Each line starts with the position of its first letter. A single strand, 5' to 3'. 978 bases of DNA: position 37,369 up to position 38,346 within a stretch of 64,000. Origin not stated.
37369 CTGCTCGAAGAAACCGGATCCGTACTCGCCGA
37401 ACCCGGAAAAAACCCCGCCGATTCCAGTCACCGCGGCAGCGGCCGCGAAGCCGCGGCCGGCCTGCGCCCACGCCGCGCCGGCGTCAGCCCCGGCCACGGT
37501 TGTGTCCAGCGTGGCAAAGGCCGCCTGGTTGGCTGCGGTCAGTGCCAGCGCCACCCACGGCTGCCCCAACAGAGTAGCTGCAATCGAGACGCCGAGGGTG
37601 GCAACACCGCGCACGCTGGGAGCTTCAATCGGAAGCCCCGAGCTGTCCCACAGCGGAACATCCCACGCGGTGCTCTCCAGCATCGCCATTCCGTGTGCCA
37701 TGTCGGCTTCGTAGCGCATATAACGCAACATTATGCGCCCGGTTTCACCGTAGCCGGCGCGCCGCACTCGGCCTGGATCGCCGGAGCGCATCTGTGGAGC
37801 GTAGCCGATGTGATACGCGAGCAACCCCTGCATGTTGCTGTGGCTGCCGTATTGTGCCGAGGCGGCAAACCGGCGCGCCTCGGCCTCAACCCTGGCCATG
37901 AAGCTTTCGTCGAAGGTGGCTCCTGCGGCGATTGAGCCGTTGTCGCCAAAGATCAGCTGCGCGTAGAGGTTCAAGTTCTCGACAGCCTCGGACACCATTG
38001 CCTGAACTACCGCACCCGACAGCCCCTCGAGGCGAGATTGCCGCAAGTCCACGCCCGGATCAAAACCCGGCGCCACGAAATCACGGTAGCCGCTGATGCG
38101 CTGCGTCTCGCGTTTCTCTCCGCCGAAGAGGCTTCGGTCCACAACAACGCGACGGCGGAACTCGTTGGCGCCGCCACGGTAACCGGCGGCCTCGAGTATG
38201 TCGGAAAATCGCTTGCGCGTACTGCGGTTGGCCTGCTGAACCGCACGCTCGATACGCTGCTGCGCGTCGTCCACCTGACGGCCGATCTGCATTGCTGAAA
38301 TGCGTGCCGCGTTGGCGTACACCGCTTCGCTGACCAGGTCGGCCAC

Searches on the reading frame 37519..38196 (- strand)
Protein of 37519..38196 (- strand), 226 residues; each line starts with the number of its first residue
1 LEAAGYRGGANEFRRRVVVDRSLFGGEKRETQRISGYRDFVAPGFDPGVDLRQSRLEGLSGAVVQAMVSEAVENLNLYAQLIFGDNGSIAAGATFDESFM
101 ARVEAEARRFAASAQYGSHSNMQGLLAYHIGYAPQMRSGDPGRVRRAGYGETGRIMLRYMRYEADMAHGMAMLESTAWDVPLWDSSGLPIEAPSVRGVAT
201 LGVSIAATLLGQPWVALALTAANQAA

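Call 43: find_related_loci(query=A2, collection=genome_contigs, flank=10000)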
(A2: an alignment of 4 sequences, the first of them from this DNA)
Query A2 (226 aa) in genome_contigs; peptide patterns used: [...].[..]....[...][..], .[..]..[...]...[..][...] (x = any residue, [..] = any of these).
28 stretches matched a pattern; 14 encode a relative of the query (tblastn E <= 1e-3); 14 distinct loci.
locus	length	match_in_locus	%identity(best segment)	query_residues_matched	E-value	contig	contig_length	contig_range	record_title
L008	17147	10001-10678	98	1-226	6e-147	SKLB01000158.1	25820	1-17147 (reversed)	MAG: Spirochaetales bacterium isolate CSSed162cmA_192 CSSed16-2cmA-3114, whole genome shotgun sequence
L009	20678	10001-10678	75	1-226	6e-113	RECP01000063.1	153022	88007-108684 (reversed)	MAG: Spirochaetaceae bacterium isolate DLM2.Bin48 NODE_29_length_153022_cov_11.495, whole genome shotgun sequence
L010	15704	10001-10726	43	1-225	1e-46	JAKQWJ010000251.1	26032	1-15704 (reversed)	MAG: Spirochaetota bacterium isolate USST_metabat.101_sub k141_1813743, whole genome shotgun sequence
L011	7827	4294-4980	40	1-210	4e-45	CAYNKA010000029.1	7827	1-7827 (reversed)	MAG TPA_asm: uncultured Spirochaetaceae bacterium isolate binchicken_co20_228 genome assembly, contig: NODE_16657_length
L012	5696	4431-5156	40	1-226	1e-44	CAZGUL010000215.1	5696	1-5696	MAG TPA_asm: uncultured Spirochaetaceae bacterium isolate binchicken_co117_13 genome assembly, contig: NODE_23927_length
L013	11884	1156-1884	37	1-225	2e-39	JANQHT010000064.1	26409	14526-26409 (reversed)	MAG: Spirochaetales bacterium isolate PL24a_bin.20 k99_3050597, whole genome shotgun sequence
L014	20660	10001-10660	33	1-213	1e-27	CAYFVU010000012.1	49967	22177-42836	MAG TPA_asm: uncultured Spirochaetaceae bacterium isolate ERP107533_co1_8 genome assembly, contig: NODE_217_length_49967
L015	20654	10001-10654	34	1-206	1e-25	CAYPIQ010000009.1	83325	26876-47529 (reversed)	MAG TPA_asm: uncultured Spirochaetales bacterium isolate binchicken_co379_68 genome assembly, contig: NODE_192_length_83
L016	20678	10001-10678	34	5-210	2e-24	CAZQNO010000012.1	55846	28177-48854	MAG TPA_asm: uncultured Spirochaetaceae bacterium isolate binchicken_co8_343 genome assembly, contig: NODE_453_length_55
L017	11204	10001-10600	32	50-225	2e-24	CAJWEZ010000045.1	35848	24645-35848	MAG TPA_asm: uncultured Spirochaeta sp. isolate ERR599032_bin.133_MetaBAT_v2.12.1_MAG genome assembly, contig: NODE_1087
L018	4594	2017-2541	34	1-174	4e-23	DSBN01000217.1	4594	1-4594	MAG TPA_asm: Sediminispirochaeta sp. isolate SpSt-1173 Ga0129302_1012588, whole genome shotgun sequence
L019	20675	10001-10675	27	4-208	1e-15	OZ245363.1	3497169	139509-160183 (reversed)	MAG: Spirochaetaceae bacterium isolate 33477e18-5526-469a-9656-55c3f18f4b17 genome assembly, chromosome: 1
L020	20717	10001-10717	25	5-207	3e-15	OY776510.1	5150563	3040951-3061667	MAG: Spirochaetia bacterium isolate 10f9290b-63d0-4de7-b2b2-356c5ab5f7f1 genome assembly, chromosome: 1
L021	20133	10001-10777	24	5-207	3e-10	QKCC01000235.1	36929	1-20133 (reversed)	MAG: Spirochaetales bacterium isolate SZUA-414 scaffold_3354, whole genome shotgun sequence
